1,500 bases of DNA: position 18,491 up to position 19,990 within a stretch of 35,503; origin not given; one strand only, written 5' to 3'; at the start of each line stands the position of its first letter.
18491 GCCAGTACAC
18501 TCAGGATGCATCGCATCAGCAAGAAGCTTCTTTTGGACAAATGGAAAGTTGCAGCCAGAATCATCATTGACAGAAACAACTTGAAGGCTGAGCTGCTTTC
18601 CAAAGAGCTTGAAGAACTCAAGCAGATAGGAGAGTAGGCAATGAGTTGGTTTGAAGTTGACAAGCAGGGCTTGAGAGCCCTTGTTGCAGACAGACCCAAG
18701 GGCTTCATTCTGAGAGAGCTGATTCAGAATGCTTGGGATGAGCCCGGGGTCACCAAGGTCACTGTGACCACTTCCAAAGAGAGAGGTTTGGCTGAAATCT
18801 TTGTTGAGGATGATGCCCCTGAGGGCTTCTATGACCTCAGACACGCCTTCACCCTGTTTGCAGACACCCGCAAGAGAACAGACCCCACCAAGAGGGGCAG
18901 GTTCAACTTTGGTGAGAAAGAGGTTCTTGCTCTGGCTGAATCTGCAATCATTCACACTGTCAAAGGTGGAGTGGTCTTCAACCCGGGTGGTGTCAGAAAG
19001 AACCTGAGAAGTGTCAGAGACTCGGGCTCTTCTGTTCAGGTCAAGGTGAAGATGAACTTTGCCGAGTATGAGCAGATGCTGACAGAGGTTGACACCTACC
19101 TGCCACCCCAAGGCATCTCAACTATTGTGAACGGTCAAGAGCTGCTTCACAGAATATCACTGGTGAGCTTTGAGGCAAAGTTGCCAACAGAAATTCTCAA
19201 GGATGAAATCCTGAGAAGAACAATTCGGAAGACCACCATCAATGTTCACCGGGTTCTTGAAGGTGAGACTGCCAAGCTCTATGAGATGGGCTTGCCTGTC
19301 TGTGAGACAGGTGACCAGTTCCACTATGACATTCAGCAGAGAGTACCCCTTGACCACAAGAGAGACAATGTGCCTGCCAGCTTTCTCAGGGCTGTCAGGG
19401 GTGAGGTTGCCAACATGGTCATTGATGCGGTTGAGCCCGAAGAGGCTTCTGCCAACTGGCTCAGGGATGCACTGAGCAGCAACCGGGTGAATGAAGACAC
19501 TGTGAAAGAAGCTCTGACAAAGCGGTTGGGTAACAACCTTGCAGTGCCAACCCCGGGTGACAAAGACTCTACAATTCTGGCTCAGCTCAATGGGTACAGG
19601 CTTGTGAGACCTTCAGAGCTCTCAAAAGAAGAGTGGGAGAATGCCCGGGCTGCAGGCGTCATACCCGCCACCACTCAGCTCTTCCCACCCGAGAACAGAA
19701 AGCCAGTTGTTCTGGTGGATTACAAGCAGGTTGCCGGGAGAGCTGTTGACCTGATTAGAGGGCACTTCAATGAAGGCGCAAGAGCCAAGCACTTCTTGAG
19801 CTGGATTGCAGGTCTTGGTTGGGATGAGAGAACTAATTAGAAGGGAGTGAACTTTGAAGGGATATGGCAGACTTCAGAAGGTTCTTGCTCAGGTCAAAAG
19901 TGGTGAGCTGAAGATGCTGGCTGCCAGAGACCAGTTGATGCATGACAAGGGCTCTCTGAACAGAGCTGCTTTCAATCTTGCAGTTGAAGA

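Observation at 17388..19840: Topo VI-A/Spo11-like 'Mini-A' gene linked to a GHKL ATPase through a small coiled-coil gene: possible split type IIB topoisomerase-like or DNA-cleaving machine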

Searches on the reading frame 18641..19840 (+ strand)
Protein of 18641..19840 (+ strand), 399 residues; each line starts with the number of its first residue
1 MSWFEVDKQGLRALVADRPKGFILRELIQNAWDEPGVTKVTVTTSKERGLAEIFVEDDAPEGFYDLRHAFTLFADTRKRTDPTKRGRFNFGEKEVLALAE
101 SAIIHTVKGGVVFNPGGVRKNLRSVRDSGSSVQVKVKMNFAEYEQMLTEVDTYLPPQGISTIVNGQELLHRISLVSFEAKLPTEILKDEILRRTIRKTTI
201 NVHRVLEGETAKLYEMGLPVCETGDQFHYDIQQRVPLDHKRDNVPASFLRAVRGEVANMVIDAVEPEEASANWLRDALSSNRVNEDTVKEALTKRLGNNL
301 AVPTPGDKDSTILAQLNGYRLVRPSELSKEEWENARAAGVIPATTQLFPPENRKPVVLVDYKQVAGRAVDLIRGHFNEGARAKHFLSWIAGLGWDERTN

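Call 3: search_protein_families(library=pfam, proteins=[window:18641-19840:+], max_evalue=1)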
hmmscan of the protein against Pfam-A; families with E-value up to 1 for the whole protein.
window:18641-19840:+ (399 aa): 1 family
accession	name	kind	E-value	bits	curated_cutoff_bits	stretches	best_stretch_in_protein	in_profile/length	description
PF25794.1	SACS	-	0.01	16.1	32.8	0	11-41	8-37/247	Sacsin domain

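Call 4: search_protein_families(library=phrogs, proteins=[window:18641-19840:+], max_evalue=0.01)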
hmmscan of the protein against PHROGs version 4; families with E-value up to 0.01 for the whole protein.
window:18641-19840:+ (399 aa): 1 family
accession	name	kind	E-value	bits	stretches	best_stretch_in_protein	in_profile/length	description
phrog_6077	-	unknown function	0.0016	18.6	0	199-246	170-219/366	-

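Call 5: search_protein_families(library=ncbifam, proteins=[window:18641-19840:+], max_evalue=1)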
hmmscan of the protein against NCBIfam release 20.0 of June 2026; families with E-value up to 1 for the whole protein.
window:18641-19840:+ (399 aa): 2 families
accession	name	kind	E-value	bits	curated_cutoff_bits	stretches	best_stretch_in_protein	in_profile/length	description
NF047352.1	P_loop_sacsin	domain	0.00018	21.9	50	1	23-104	3-79/80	sacsin N-terminal ATP-binding-like domain-containing protein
NF058527.1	HistKinChvGCaul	equivalog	0.067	11.9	740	1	14-60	417-464/535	two-component sensor histidine kinase ChvG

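Call 6: search_protein_families(library=padloc, proteins=[window:18641-19840:+], max_evalue=1)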
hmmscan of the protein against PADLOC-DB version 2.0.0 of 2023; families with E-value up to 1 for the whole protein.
window:18641-19840:+ (399 aa): 1 family
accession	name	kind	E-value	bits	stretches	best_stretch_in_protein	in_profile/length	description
PDLC03968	TmtA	-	0.00075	15.2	1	24-105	79-157/1486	-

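Call 12: search_dna_similar(query=window:18641-19840:+, collection=phages, mode=protein, max_rows=40, max_evalue=0.001)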
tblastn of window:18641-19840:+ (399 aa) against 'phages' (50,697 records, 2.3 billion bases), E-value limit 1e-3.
Records with a match: 1; places in all: 1; records where one place covers at least 80% of the query: 1.
Best place of each record, by identity: <60% 1.
By first word of the organism name: uncultured 1.
By host as written in the record: - 1.
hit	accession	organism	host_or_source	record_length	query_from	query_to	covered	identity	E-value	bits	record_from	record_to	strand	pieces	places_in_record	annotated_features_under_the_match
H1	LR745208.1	uncultured phage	metagenomic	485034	1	349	87%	44.6%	2e-80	275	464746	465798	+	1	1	record has no annotation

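Call 13: get_annotated_region(hit=H1, flank=6000)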
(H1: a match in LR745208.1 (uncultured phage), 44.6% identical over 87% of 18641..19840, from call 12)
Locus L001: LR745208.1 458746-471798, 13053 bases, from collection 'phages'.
description: uncultured phage genome assembly, chromosome: 1.
organism: uncultured phage (NCBI taxid 278008)
taxonomy: Viruses; environmental samples
host: -; source: metagenomic; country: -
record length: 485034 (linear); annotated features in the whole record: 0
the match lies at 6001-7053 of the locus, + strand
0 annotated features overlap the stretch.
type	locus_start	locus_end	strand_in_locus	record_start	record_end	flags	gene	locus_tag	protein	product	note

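Call 19: find_homologous_proteins(query=window:18641-19840:+, max_evalue=0.001)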
Query window:18641-19840:+ (399 aa): 628 proteins with E <= 0.001 among 8000 candidates; the best 120 are listed.
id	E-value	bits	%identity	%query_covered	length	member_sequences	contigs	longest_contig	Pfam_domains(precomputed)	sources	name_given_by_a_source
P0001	4.8e-265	896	100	100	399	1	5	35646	-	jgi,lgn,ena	-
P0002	1.6e-184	631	73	100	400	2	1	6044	-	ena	-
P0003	8.0e-122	425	56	88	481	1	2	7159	-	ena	-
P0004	2.3e-119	417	56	87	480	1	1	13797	-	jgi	jgi:hypothetical protein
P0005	1.1e-108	382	53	87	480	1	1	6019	-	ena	-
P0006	2.5e-107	377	54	87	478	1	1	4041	-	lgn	-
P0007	7.8e-107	376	54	85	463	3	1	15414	-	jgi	-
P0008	1.6e-105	371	53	87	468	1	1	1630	-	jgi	jgi:hypothetical protein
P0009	1.7e-103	365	52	89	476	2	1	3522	-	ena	-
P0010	2.0e-103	364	50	87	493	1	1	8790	-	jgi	-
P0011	9.6e-103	362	52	87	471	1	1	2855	-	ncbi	-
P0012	1.1e-102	362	50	91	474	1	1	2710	-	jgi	jgi:hypothetical protein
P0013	4.3e-102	360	49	93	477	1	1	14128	-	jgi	-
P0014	1.2e-101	359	51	87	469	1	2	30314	-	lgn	-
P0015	3.9e-101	357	48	93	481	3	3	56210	-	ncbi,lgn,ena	-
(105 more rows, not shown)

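Call 20: find_encoding_contigs(protein=P0002, flank=6000, max_places=3)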
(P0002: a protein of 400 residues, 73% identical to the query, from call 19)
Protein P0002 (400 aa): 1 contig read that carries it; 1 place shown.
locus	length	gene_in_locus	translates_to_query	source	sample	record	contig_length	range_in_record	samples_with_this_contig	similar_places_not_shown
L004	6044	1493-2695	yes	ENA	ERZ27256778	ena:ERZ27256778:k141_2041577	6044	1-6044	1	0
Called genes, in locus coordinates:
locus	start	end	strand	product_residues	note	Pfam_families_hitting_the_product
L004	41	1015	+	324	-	-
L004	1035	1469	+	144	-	-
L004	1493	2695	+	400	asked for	-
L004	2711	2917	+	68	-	-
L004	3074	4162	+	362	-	PF06067:DUF932 (weak)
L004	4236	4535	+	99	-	-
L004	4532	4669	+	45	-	-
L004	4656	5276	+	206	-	-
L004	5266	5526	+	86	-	-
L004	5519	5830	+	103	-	-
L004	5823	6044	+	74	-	?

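Call 21: find_encoding_contigs(protein=P0004, flank=6000, max_places=3)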
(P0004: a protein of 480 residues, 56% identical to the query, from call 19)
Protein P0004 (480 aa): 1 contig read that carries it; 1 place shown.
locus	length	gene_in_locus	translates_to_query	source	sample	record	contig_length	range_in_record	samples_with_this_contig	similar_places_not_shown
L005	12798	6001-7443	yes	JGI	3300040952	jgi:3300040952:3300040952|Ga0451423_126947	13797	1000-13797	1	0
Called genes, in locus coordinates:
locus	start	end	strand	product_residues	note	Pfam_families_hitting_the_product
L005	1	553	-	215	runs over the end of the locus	PF01841:Transglut_core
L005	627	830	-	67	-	-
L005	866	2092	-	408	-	PF12323:HTH_OrfB_IS605, PF01385:OrfB_IS605, PF07282:Cas12f1-like_TNB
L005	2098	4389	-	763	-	-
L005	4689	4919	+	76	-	-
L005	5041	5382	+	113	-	-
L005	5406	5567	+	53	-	-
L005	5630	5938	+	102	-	-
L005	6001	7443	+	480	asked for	-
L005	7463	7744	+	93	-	-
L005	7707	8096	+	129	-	-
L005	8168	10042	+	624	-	-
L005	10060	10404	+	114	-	-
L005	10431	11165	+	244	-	-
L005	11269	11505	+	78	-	-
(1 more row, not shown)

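Call 22: find_encoding_contigs(protein=P0015, flank=6000, max_places=3)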
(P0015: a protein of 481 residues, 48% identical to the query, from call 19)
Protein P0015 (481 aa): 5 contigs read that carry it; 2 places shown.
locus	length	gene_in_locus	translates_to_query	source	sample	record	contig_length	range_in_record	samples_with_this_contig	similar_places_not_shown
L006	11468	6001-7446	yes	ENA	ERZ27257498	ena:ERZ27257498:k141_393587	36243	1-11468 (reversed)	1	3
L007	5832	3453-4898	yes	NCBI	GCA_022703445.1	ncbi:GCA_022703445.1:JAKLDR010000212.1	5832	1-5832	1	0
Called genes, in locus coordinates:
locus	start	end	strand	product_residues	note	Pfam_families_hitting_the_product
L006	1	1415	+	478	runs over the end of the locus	-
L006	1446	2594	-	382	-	PF13289:SIR2_2 (weak)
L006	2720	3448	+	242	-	PF17338:GP88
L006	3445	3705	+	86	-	-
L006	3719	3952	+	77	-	-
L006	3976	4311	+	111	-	-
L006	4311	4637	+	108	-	-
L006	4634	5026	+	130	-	-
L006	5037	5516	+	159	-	-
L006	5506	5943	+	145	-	-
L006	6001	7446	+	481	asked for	-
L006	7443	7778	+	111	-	-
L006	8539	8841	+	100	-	PF12599:DUF3768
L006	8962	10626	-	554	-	PF01935:DUF87, PF19044:P-loop_TraG (faint)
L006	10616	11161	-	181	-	-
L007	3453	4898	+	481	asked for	-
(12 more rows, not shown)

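Call 28: find_related_loci(query=A1, collection=viral_contigs, flank=8000)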
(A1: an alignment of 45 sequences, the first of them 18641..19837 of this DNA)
Query A1 (399 aa) in viral_contigs; peptide patterns used: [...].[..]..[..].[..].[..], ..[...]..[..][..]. (x = any residue, [..] = any of these).
318 stretches matched a pattern; 197 encode a relative of the query (tblastn E <= 1e-3); the best 80 are kept; 80 distinct loci.
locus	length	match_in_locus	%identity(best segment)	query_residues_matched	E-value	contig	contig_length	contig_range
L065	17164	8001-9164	42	2-388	8e-97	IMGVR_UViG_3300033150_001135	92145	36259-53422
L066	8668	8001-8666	70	1-221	9e-96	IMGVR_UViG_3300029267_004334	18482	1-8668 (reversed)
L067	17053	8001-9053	49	1-349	5e-95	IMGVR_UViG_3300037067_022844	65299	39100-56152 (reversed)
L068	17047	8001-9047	48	3-348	2e-93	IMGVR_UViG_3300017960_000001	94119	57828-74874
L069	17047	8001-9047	48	3-348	2e-93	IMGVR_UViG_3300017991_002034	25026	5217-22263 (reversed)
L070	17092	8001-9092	44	2-372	2e-91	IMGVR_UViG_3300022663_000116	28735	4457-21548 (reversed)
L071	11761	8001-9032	46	2-348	6e-91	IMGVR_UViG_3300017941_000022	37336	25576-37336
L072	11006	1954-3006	49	1-349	3e-91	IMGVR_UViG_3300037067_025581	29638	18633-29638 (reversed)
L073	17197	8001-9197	41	3-395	1e-88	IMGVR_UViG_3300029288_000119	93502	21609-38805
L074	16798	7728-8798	46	2-355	1e-88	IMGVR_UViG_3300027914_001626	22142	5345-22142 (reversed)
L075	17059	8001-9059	44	1-348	2e-88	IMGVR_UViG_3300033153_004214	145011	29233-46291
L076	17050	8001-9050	46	2-349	8e-88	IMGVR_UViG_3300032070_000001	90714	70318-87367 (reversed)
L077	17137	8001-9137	43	2-370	2e-87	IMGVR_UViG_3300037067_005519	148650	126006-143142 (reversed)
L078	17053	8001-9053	44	3-352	5e-87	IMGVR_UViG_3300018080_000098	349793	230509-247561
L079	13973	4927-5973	45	3-349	1e-86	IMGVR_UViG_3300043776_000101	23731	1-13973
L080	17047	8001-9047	45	3-349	1e-86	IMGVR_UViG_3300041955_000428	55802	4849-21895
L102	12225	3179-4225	48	3-348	2e-93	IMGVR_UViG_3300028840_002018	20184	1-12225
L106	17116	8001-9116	41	1-352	1e-78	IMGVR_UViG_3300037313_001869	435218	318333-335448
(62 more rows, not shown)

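Call 34: search_solved_structures(query=A1, max_evalue=10, show_alignments=3)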
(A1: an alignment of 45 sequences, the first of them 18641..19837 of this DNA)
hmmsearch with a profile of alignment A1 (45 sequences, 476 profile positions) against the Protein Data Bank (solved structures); distinct sequences matched with E-value up to 10: 10.
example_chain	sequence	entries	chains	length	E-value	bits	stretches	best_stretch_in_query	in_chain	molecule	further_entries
5v44_A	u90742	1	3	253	0.023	16.6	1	22-104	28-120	Sacsin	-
5v45_A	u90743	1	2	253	0.023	16.6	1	22-104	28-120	Sacsin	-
5v47_A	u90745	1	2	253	0.06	15.2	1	22-105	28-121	Lizard sacsin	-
5v46_A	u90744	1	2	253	0.08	14.8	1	23-104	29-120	Sacsin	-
5xbn_A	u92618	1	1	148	0.12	14.2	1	365-461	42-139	Wss1p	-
5zjk_A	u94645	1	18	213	0.53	12.1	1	390-448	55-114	Myroilysin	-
5czw_A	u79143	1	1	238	0.66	11.8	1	390-448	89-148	Myroilysin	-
5gwd_A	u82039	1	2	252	0.73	11.6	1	390-448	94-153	Myroilysin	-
9n2k_A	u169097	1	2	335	1.1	11.1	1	24-82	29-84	DNA mismatch repair protein MutL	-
5xbv_A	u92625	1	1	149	1.2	10.9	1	365-461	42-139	Wss1p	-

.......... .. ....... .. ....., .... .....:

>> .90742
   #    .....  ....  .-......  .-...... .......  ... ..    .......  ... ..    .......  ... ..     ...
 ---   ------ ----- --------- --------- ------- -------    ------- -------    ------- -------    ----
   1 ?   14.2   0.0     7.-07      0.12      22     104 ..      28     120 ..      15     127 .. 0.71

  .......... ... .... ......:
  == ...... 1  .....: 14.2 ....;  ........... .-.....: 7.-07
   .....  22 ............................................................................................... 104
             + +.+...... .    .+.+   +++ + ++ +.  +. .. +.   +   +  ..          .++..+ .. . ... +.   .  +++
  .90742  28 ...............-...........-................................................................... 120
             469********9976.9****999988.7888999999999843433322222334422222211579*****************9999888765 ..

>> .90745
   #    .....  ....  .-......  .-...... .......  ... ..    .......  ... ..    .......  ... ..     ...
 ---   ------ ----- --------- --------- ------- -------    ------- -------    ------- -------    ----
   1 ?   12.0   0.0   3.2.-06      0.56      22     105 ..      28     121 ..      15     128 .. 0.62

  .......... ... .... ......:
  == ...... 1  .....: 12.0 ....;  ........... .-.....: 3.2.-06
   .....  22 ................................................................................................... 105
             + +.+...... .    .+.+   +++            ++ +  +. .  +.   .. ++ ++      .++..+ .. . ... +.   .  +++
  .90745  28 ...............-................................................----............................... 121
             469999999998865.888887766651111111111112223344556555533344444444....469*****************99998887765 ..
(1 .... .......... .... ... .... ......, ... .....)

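Call 35: predict_structure(alignment_id=A1)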
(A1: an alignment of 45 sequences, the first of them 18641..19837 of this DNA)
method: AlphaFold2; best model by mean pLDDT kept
length: 399 residues; sequences in the alignment: 45
mean_pLDDT: 88.7   pTM: 0.82
mean pLDDT of the five models: 88.7, 88.4, 87.5, 87.0, 86.7
residues with pLDDT >= 90: 267; 70-90: 86; 50-70: 40; < 50: 6
segments of 3 or more residues with pLDDT < 50: 395-399
pLDDT, mean of each block of 10 residues (from residue 1): 82 88 93 93 96 96 84 74 70 90 95 91 93 96 96 95 97 97 87 93 96 95 96 89 92 98 95 97 98 96 92 92 95 97 93 68 67 67 69 49
secondary structure, 60 per line:
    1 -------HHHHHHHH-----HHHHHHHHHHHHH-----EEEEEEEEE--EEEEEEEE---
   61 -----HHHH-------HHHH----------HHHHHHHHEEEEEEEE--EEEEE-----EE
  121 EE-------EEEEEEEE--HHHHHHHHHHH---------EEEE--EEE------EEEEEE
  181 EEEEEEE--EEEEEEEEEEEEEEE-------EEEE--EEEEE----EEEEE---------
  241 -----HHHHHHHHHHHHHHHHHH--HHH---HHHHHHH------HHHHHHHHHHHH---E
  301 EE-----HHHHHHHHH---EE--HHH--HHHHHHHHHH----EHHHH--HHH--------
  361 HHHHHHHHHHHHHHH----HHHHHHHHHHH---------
elements in order: H8-15 H21-33 E39-47 E50-57 H66-69 H77-80 H91-98 E99-106 E109-113 E119-122 E130-137 H140-150 E160-163 E166-168 E175-187 E190-204 E212-215 E218-222 E227-231 H246-263 H272-278 H285-296 E300-302 H308-316 H329-338 H344-347 H361-375 H380-390

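Call 38: fold_search(model_id=the predicted structure, library=pdb)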
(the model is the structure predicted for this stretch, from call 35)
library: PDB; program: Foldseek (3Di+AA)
matches with E <= 10: 1212; with E <= 0.001: 277
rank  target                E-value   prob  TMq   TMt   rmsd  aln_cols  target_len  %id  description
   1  4iyn_A                9.1e-11  1.00  0.46  0.34  10.0       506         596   11  Structure of mitochondrial Hsp90 (TRAP1) with ADP-ALF4- (released 2014-01-22)
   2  4j0b_A                1.1e-10  1.00  0.45  0.33  10.3       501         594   12  Structure of mitochondrial Hsp90 (TRAP1) with ADP-BeF3 (released 2014-01-22)
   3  5hph_A                1.4e-10  1.00  0.47  0.41   8.9       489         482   10  Structure of TRAP1 fragment (released 2016-08-10)
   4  5hph_B                3.4e-10  1.00  0.46  0.40   9.1       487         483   10  Structure of TRAP1 fragment (released 2016-08-10)
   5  7exp_B                4.8e-10  1.00  0.45  0.34   9.7       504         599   11  Crystal structure of zebrafish TRAP1 with AMPPNP and MitoQ (released 2022-01-05)
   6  6d14_B                5.7e-10  1.00  0.47  0.34   9.5       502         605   11  Zebrafish TRAP1 bound to AMPPNP and calcium in the asymmetric closed state (released 2018-04-25)
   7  5tvw_A                9.0e-10  1.00  0.45  0.33  10.4       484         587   11  Crystal structure of mitochondrial Hsp90 (TRAP1) with ATP in absence of Mg, hemi-hydrolyzed (released 2018-03-14)
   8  5tvw_B                1.0e-09  1.00  0.44  0.32  10.0       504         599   10  Crystal structure of mitochondrial Hsp90 (TRAP1) with ATP in absence of Mg, hemi-hydrolyzed (released 2018-03-14)
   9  7kcl_A                1.1e-09  1.00  0.45  0.33  10.2       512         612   11  Full-length human mitochondrial Hsp90 (TRAP1) in complex with SdhB in the presence of AMP-PNP (released 2021-10-13)
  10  6d14_A                1.2e-09  1.00  0.43  0.32  11.8       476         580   11  Zebrafish TRAP1 bound to AMPPNP and calcium in the asymmetric closed state (released 2018-04-25)
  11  6xg6_B                1.3e-09  1.00  0.45  0.33   9.4       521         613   10  Full-length human mitochondrial Hsp90 (TRAP1) with ADP-BeF3 (released 2020-09-30)
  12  7u8v                  1.3e-09  1.00  0.42  0.38   9.3       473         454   10  hTRAP1 with inhibitors (released 2023-08-16)
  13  4ipe_A                1.4e-09  1.00  0.46  0.34  12.6       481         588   12  Crystal structure of mitochondrial Hsp90 (TRAP1) with AMPPNP (released 2014-01-22)
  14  7exp_A                1.9e-09  1.00  0.44  0.33  10.8       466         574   12  Crystal structure of zebrafish TRAP1 with AMPPNP and MitoQ (released 2022-01-05)
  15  6xg6_A                2.0e-09  1.00  0.46  0.33   8.6       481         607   10  Full-length human mitochondrial Hsp90 (TRAP1) with ADP-BeF3 (released 2020-09-30)
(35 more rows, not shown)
